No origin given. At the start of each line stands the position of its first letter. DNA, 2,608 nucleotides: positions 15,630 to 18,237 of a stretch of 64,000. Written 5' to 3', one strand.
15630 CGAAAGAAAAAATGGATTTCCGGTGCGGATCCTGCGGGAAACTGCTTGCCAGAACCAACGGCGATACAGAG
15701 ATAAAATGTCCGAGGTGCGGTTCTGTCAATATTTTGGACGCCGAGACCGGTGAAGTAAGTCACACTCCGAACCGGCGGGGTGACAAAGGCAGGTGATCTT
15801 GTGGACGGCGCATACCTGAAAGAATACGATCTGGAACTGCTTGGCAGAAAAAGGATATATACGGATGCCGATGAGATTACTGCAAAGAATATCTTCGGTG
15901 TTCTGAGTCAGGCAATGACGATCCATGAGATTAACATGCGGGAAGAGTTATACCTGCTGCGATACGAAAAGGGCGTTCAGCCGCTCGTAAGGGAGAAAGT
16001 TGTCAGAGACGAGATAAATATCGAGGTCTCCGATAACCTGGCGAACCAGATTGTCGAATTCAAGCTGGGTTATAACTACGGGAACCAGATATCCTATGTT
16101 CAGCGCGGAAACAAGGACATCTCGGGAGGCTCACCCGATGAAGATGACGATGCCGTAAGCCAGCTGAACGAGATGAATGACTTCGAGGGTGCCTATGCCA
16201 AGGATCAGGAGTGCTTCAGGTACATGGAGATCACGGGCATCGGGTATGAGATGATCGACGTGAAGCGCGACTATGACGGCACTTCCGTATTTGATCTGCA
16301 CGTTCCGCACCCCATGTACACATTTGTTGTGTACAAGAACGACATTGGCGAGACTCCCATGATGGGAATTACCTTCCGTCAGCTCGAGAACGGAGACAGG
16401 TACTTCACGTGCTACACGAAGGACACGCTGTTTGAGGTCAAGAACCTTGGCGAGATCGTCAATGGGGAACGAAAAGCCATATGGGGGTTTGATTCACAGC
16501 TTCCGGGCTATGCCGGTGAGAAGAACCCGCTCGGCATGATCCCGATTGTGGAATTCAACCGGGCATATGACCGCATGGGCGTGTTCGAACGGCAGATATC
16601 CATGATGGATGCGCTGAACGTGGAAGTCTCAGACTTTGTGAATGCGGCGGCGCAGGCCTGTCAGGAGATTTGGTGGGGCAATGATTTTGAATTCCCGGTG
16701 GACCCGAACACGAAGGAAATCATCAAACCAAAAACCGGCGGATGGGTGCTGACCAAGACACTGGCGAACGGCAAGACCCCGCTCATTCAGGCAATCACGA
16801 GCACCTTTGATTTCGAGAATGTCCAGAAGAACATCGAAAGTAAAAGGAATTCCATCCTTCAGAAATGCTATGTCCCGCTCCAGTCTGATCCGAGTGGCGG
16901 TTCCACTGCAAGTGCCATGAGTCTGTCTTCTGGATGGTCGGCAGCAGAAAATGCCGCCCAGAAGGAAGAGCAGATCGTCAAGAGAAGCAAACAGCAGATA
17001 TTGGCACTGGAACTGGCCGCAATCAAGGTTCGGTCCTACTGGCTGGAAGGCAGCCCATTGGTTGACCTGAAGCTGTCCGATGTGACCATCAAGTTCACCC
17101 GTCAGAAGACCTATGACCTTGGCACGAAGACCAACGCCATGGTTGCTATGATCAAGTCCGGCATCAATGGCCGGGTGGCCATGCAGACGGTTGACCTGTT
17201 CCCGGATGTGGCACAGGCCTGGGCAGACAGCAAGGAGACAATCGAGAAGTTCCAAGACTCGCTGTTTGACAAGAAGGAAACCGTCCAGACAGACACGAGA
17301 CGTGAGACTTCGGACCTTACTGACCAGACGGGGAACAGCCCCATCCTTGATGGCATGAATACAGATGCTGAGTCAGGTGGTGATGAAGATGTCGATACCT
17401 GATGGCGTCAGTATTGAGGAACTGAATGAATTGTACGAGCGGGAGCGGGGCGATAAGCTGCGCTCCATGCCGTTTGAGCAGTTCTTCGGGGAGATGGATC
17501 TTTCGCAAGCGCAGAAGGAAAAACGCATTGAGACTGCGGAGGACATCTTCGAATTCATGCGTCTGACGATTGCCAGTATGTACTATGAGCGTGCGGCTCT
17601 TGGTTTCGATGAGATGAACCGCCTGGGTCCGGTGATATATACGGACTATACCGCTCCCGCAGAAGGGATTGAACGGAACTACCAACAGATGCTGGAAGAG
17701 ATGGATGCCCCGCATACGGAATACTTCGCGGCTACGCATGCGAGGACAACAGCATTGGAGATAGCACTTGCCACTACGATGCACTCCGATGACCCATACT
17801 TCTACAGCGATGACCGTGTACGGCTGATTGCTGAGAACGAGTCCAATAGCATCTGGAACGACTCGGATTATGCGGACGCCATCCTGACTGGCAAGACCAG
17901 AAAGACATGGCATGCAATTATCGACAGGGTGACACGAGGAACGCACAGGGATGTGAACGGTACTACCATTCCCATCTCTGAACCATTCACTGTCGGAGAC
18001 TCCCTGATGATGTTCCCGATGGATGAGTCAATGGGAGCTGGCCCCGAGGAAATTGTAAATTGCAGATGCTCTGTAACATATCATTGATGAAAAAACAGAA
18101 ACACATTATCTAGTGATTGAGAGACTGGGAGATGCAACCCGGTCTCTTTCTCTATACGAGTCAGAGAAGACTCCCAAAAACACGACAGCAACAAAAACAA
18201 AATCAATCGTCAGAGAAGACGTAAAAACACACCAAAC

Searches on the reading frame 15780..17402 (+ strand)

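Call 32: search_protein_families(library=pfam, proteins=[window:15780-17402:+], max_evalue=0.001)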
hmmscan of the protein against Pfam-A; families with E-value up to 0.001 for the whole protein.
window:15780-17402:+ (540 aa): 1 family
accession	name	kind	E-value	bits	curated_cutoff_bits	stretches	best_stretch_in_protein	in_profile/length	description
PF05133.19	SPP1_portal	-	8.4e-34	117.7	25.5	1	52-490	16-412/416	Phage portal protein, SPP1 Gp6-like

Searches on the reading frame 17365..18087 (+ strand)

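Call 66: search_protein_families(library=pfam, proteins=[window:17365-18087:+], max_evalue=0.01)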
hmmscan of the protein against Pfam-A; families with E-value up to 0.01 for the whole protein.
window:17365-18087:+ (240 aa): 1 family
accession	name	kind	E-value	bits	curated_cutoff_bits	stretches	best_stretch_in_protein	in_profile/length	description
PF04233.19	Phage_Mu_F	-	2.3e-10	41.6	29.6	1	142-237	27-111/112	Phage Mu protein F like protein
